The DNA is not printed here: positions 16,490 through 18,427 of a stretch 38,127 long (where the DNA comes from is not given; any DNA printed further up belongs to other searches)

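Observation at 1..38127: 26 of 32 genes are glycosyltransferase candidates and 15 are polytopic GT-C-like: an outer-face glycan assembly line lacking Wzy/ABC-pathway parts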

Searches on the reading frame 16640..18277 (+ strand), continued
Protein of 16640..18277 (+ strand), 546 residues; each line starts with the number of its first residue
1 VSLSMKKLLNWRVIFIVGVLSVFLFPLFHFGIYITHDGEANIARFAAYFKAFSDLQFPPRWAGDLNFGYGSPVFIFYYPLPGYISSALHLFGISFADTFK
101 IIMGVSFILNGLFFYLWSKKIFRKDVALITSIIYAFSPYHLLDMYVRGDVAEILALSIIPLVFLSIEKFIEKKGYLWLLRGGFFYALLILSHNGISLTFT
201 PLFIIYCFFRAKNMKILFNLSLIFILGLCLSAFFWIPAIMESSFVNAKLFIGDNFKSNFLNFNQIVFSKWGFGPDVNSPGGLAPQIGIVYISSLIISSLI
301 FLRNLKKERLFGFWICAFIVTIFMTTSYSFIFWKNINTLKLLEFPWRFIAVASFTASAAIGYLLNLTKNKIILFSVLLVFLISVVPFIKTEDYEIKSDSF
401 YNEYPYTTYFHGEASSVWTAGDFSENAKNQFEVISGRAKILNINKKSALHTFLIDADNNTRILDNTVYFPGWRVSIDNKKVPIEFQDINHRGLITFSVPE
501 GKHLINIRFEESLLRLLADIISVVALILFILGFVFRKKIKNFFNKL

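Call 37: find_homologous_proteins(query=window:16640-18277:+, max_evalue=0.001)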
Query window:16640-18277:+ (546 aa): 521 proteins with E <= 0.001 among 8000 candidates; the best 120 are listed.
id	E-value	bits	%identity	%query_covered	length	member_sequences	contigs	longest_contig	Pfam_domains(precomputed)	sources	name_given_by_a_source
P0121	0.0e+0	1195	100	99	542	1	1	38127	PF10131.16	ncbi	-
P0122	1.1e-233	795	64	99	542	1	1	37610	PF10131.16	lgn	-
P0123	3.5e-226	770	63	99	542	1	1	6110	PF10131.16,PF13231.13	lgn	-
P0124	9.3e-199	680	58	99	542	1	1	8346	PF10131.16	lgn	-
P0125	8.8e-177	607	52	98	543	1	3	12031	PF10131.16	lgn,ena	-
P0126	1.5e-175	603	52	95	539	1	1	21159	PF10131.16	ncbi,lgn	-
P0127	1.7e-175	603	49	95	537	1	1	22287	PF10131.16,PF09586.17,PF13231.13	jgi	-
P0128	1.9e-175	603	52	99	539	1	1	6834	PF10131.16,PF11847.14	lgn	-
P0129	5.4e-173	595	52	94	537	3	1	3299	PF10131.16,PF09586.17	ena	-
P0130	3.0e-172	592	52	95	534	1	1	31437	PF10131.16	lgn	-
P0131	1.6e-171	590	51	92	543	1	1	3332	PF10131.16,PF13231.13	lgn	-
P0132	2.7e-171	589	52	95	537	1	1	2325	PF10131.16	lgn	-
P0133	7.8e-171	588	53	89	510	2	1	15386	PF10131.16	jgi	jgi:hypothetical protein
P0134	9.4e-171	587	51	97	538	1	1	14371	PF10131.16,PF13231.13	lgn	-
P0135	3.9e-170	585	50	93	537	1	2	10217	PF10131.16,PF09586.17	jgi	jgi:uncharacterized membrane protein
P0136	5.7e-170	585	52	96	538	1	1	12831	PF10131.16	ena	-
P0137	6.2e-170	585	50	98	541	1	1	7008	PF10131.16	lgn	-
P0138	1.5e-169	583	50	95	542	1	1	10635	PF10131.16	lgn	-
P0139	2.3e-169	583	49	94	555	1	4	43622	PF10131.16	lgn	-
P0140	2.6e-169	583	52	93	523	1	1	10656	PF10131.16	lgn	-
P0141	3.9e-169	582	49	98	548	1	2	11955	PF10131.16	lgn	-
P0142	1.1e-168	581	49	93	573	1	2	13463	PF10131.16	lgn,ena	-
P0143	2.4e-168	579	51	94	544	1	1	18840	PF10131.16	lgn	-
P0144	3.3e-168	579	49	95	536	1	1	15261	PF10131.16,PF09586.17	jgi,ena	-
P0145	7.6e-168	578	48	97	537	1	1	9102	PF10131.16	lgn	-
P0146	1.1e-167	577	50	93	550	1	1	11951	PF10131.16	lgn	-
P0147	3.9e-167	575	52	95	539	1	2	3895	PF10131.16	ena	-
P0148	1.1e-166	574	48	95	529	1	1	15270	PF10131.16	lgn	-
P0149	1.3e-166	574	49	98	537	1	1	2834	PF10131.16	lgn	-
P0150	9.2e-166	571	49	99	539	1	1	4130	PF10131.16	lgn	-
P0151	9.6e-166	571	51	92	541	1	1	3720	PF10131.16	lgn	-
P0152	2.0e-165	570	48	98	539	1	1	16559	PF10131.16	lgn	-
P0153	3.1e-165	569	49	96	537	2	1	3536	PF10131.16,PF09586.17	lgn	-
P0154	9.4e-165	568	48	98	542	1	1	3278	PF10131.16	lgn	-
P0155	3.8e-164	566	50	96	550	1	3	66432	PF10131.16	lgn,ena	-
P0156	4.9e-164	565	48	96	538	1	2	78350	PF10131.16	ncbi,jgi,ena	-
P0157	5.2e-164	565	48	95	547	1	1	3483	PF10131.16,PF09586.17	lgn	-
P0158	8.7e-164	564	48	98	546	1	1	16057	PF10131.16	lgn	-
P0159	1.9e-163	563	49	94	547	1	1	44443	PF10131.16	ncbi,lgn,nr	ncbi:MAG: 6-pyruvoyl-tetrahydropterin synthase-related protein [Candidatus Levybacteria bacterium]|n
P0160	2.6e-163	563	52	90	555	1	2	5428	PF10131.16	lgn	-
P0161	3.4e-163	562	47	97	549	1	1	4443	PF10131.16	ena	-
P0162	4.2e-163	562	48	94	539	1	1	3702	PF10131.16,PF09586.17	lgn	-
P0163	4.5e-163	562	48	96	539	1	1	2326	PF10131.16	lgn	-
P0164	9.0e-163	561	51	98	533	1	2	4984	PF10131.16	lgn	-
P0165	2.4e-162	560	50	94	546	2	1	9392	PF10131.16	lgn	-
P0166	2.5e-162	560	50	97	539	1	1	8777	PF10131.16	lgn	-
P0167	5.1e-162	559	50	93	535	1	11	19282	PF10131.16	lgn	-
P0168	5.6e-162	558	48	98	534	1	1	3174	PF10131.16,PF09586.17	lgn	-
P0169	1.4e-161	557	48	96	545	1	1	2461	PF10131.16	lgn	-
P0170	3.5e-161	556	48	95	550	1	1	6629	PF10131.16,PF09586.17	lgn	-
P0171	5.5e-161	555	47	93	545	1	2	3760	PF10131.16,PF09586.17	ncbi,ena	-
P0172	2.4e-160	553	46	97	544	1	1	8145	PF10131.16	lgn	-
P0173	4.1e-160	552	48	95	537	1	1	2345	PF10131.16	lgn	-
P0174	5.1e-160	552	48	93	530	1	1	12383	PF10131.16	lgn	-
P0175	5.5e-160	552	47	98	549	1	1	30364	PF10131.16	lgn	-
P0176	9.9e-160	551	49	97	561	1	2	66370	PF10131.16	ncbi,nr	ncbi:MAG TPA: 6-pyruvoyl-tetrahydropterin synthase-related protein [Patescibacteria group bacterium]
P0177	1.1e-159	551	46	95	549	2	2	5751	PF10131.16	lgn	-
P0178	1.5e-159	550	48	96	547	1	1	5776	PF10131.16,PF09586.17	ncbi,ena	-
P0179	1.8e-159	550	49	95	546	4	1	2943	PF10131.16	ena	-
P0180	2.6e-159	550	49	93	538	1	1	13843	PF10131.16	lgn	-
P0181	3.1e-159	549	48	95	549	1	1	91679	PF10131.16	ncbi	-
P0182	3.8e-159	549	47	99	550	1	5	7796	PF10131.16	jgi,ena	-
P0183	4.4e-159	549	49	94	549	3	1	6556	PF10131.16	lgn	-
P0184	4.6e-159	549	50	95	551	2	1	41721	PF10131.16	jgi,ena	-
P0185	1.0e-158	548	49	92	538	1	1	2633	PF10131.16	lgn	-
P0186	1.6e-158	547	49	95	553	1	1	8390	PF10131.16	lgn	-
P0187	1.9e-158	547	47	94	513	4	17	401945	PF10131.16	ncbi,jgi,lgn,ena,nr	ncbi:MAG: hypothetical protein A3C30_00660 [Candidatus Levybacteria bacterium RIFCSPHIGHO2_02_FULL_4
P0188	2.0e-158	547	48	92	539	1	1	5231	PF10131.16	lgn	-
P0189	5.1e-158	545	48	96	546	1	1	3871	PF10131.16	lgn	-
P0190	6.9e-158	545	47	99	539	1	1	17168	PF10131.16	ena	-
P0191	8.5e-158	545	47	97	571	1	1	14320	PF10131.16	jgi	jgi:hypothetical protein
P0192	9.0e-158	545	47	93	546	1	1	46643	PF10131.16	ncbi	-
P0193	1.8e-157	544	47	98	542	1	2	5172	PF10131.16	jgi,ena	-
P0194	2.0e-157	543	48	95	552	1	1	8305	PF10131.16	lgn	-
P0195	2.4e-157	543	47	96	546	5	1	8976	PF10131.16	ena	-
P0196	4.9e-157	542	47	95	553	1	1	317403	PF10131.16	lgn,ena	-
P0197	6.2e-157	542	48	92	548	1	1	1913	PF10131.16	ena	-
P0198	9.0e-157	541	49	96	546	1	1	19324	PF10131.16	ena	-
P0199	2.3e-156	540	48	95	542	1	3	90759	PF10131.16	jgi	jgi:hypothetical protein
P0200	2.7e-156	540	48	95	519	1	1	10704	PF10131.16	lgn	-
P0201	4.2e-156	539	49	95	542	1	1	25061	PF10131.16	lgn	-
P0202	1.1e-155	538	48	97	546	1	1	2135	PF10131.16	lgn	-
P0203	2.0e-155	537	47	99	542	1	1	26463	PF10131.16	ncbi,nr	ncbi:MAG TPA: 6-pyruvoyl-tetrahydropterin synthase-related protein [Patescibacteria group bacterium]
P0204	2.3e-155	537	47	92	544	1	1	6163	PF10131.16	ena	-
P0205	3.1e-155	536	48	98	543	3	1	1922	PF10131.16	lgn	-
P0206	6.1e-154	532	46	94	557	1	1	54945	PF10131.16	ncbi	-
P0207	1.1e-153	531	48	91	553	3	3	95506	PF10131.16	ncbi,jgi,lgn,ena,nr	ncbi:MAG TPA: 6-pyruvoyl-tetrahydropterin synthase-related protein [Patescibacteria group bacterium]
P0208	1.2e-153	531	48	98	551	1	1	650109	PF10131.16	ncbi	-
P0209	6.9e-153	528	48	95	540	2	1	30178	PF10131.16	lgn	-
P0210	9.4e-153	528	44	99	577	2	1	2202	PF10131.16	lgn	-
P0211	1.6e-152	527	44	98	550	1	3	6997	PF10131.16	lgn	-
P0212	1.8e-152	527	46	97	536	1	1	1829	PF10131.16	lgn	-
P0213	2.0e-152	527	45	97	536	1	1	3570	PF10131.16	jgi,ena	-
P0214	2.3e-152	527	48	94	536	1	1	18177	PF10131.16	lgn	-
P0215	4.9e-152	526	47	95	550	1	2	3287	PF10131.16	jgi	jgi:uncharacterized membrane protein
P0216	5.4e-152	525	48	96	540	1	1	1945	PF10131.16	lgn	-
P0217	5.8e-152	525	47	95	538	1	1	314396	PF10131.16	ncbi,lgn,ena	-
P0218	3.5e-151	523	47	93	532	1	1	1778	PF10131.16,PF13231.13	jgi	-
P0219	6.7e-151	522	47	95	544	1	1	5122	PF10131.16,PF09586.17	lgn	-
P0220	1.4e-150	521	46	93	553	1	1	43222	PF10131.16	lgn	-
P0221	4.2e-150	519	46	98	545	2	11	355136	PF10131.16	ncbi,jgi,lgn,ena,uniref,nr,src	ncbi:hypothetical protein A3F29_00380 [Candidatus Roizmanbacteria bacterium RIFCSPHIGHO2_12_FULL_33_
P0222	7.6e-150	518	49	92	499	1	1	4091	PF10131.16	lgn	-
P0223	1.2e-149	518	48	95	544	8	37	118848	PF10131.16,PF09586.17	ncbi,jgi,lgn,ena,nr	ncbi:MAG: hypothetical protein A3G66_02100 [Candidatus Levybacteria bacterium RIFCSPLOWO2_12_FULL_39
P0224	1.3e-149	518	44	94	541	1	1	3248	PF10131.16,PF13231.13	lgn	-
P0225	2.4e-149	517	47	97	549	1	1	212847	PF10131.16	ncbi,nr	ncbi:MAG: hypothetical protein A2W22_04420 [Candidatus Levybacteria bacterium RBG_16_35_11]|nr:MAG: 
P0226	2.9e-149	516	45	94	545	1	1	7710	PF10131.16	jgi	jgi:hypothetical protein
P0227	5.4e-149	516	45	96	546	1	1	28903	PF10131.16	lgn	-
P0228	9.3e-149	515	45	95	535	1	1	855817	PF10131.16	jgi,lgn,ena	-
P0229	9.7e-149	515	45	94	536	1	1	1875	PF10131.16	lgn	-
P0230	5.1e-148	512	47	95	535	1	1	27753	PF10131.16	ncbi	-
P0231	1.1e-147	511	44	95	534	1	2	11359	PF10131.16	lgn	-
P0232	1.7e-147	511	45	95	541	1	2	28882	PF10131.16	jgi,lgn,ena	-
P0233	2.4e-147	510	46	94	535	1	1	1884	PF10131.16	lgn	-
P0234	3.5e-147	510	46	98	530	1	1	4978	PF10131.16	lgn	-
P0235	4.0e-147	509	44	95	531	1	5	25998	PF10131.16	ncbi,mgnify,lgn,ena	mgnify:CR=1 FL=1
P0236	5.2e-147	509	45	97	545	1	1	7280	PF10131.16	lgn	-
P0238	1.0e-146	508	45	97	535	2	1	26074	PF10131.16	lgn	-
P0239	1.3e-146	508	46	93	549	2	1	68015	PF10131.16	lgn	-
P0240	1.6e-146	507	46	98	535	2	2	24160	PF10131.16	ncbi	-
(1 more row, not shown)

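Call 41: find_encoding_contigs(protein=P0122, flank=10000, max_places=2)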
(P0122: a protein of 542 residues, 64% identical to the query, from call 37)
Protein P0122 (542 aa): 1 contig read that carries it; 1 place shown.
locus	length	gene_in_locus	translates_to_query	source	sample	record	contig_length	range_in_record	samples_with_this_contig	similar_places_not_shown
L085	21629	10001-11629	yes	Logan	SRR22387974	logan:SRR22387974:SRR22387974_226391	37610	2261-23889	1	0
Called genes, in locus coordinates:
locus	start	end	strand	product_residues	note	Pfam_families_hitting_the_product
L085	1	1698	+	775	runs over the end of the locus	PF09586:YfhO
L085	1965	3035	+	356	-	PF00534:Glycos_transf_1, PF13692:Glyco_trans_1_4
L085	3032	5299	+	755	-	PF09586:YfhO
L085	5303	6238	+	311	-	PF00535:Glycos_transf_2, PF10111:Glyco_tranf_2_2, PF13506:Glyco_transf_21, PF13641:Glyco_tranf_2_3, PF13632:Glyco_trans_2_3 (weak)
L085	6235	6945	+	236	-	PF00535:Glycos_transf_2, PF10111:Glyco_tranf_2_2, PF13641:Glyco_tranf_2_3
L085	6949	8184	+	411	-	PF09594:GT87 (weak)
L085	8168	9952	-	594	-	PF13231:PMT_2 (weak)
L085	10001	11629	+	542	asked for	PF10131:PTPS_related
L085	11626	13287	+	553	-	PF02366:PMT (weak), PF13231:PMT_2 (weak)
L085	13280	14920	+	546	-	PF02366:PMT, PF13231:PMT_2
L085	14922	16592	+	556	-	PF13231:PMT_2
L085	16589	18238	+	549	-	PF13231:PMT_2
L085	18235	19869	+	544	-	PF10131:PTPS_related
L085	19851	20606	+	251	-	PF00535:Glycos_transf_2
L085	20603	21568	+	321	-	PF01073:3Beta_HSD, PF01370:Epimerase, PF02719:Polysacc_synt_2, PF04321:RmlD_sub_bind, PF05368:NmrA, PF07993:NAD_binding_4 (faint), PF13460:NAD_binding_10, PF16363:GDP_Man_Dehyd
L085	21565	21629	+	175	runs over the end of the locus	-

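Call 51: predict_structure(alignment_id=A5)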
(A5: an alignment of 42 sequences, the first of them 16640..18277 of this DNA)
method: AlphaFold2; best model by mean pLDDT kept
length: 546 residues; sequences in the alignment: 42
mean_pLDDT: 92.8   pTM: 0.93
mean pLDDT of the five models: 92.8, 91.5, 91.5, 91.2, 91.2
residues with pLDDT >= 90: 438; 70-90: 96; 50-70: 7; < 50: 5
segments of 3 or more residues with pLDDT < 50: 1-5
pLDDT, mean of each block of 10 residues (from residue 1): 51 95 94 93 96 94 90 88 97 97 98 98 97 97 95 98 98 93 98 96 97 96 98 94 83 89 93 88 93 94 82 97 97 91 93 98 95 96 95 95 85 82 85 96 95 97 95 97 91 96 97 95 97 87 74
secondary structure, 60 per line:
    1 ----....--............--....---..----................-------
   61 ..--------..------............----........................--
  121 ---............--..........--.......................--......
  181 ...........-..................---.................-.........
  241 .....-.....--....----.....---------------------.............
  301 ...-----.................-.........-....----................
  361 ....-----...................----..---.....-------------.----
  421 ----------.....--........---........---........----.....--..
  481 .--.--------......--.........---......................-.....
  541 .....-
elements in order: H5-8 H11-22 H25-28 H38-53 H79-90 H95-118 H124-135 H138-147 H150-172 H175-191 H193-210 H214-230 H232-244 H247-251 H254-257 H262-266 H288-303 H309-325 H327-335 H337-340 H345-364 H370-388 H398-402 E431-435 E438-445 E449-456 E460-467 E472-476 E479-481 E493-498 E501-509 H513-534 H536-545

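Call 54: fold_search(model_id=the predicted structure, library=pdb)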
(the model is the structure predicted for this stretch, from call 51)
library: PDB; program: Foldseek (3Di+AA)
matches with E <= 10: 363; with E <= 0.001: 17
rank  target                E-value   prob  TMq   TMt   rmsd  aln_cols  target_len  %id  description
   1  6ezn_F                2.3e-05  1.00  0.45  0.39  13.0       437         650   14  Cryo-EM structure of the yeast oligosaccharyltransferase (OST) complex (released 2018-01-17)
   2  8age_A                3.6e-05  1.00  0.47  0.41  10.2       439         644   14  Structure of yeast oligosaccharylransferase complex with acceptor peptide bound (released 2022-12-07)
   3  7oci_F                3.8e-05  1.00  0.44  0.38  12.3       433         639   13  Cryo-EM structure of yeast Ost6p containing oligosaccharyltransferase complex (released 2022-02-16)
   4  8agb_A                6.7e-05  1.00  0.43  0.38  12.9       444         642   16  Structure of yeast oligosaccharylransferase complex with lipid-linked oligosaccharide bound (released 2022-12-07)
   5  8agc_A                1.0e-04  1.00  0.45  0.37   9.1       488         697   14  Structure of yeast oligosaccharylransferase complex with lipid-linked oligosaccharide and non-acceptor peptide bound (released 2022-12-07)
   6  8if8_B                1.6e-04  1.00  0.38  0.35  12.7       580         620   12  Arabinosyltransferase AftA (released 2023-05-31)
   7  8pn9_A                1.8e-04  1.00  0.44  0.38   9.7       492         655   14  Structure of human oligosaccharyltransferase OST-A complex bound to NGI-1 (released 2024-05-08)
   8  3wak                  2.1e-04  1.00  0.41  0.28  13.5       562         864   12  Crystal structure of the Archaeoglobus fulgidus oligosaccharyltransferase (O29867_ARCFU) in the apo form (released 2013-10-30)
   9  8if8_C                2.3e-04  1.00  0.35  0.32  13.8       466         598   14  Arabinosyltransferase AftA (released 2023-05-31)
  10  6w98_A                2.4e-04  1.00  0.48  0.22   5.5       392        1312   14  Single-Particle Cryo-EM Structure of Arabinofuranosyltransferase AftD from Mycobacteria (released 2020-05-13)
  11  6s7o_A                2.5e-04  1.00  0.45  0.39  12.2       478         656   13  Cryo-EM structure of human oligosaccharyltransferase complex OST-A (released 2019-12-18)
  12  6ftg_5                2.7e-04  1.00  0.44  0.38  13.0       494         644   12  Subtomogram average of OST-containing ribosome-translocon complexes from canine rough microsomal membranes (released 2018-03-21)
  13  6wby                  3.5e-04  1.00  0.43  0.20   7.1       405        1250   14  Single-Particle Cryo-EM Structure of Arabinofuranosyltransferase AftD from Mycobacteria, Mutant R1389S Class 2 (released 2020-05-13)
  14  6s7t_A                3.8e-04  1.00  0.42  0.33  13.6       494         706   12  Cryo-EM structure of human oligosaccharyltransferase complex OST-B (released 2019-12-18)
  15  6gxc_A                5.9e-04  1.00  0.39  0.32  10.7       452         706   13  Bacterial oligosaccharyltransferase PglB in complex with an inhibitory peptide and a reactive lipid-linked oligosaccha (released 2018-11-14)
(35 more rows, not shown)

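Call 67: find_related_loci(query=A6, collection=metagenome_contigs, flank=10000)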
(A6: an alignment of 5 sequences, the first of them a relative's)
Query A6 (565 aa) in metagenome_contigs; peptide patterns used: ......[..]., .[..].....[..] (x = any residue, [..] = any of these).
503 stretches matched a pattern; 369 encode a relative of the query (tblastn E <= 1e-3); the best 80 are kept; 80 distinct loci.
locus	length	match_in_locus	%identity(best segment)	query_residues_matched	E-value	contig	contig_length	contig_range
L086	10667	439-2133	73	1-565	0e+0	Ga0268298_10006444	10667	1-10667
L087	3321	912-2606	73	1-565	0e+0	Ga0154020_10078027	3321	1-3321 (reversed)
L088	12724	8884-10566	54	6-565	0e+0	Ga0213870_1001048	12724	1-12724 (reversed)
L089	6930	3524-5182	53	11-562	0e+0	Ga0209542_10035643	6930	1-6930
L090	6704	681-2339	53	11-562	0e+0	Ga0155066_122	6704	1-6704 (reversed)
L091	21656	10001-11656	53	12-565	0e+0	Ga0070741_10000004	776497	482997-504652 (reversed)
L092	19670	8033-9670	53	16-561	0e+0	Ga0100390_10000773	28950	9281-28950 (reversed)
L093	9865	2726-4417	54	1-564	6e-180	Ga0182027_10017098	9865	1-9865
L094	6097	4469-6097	49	23-564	2e-177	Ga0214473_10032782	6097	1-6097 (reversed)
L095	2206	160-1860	53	3-565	0e+0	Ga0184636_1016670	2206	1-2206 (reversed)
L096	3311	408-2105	54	3-565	0e+0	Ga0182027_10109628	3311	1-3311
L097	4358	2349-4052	50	2-565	4e-178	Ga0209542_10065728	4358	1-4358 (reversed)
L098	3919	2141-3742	55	27-564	4e-178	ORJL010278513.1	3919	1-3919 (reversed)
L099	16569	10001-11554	51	3-565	5e-167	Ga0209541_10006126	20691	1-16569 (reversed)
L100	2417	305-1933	52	24-565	5e-177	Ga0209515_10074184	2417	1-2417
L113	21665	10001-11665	52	11-565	5e-175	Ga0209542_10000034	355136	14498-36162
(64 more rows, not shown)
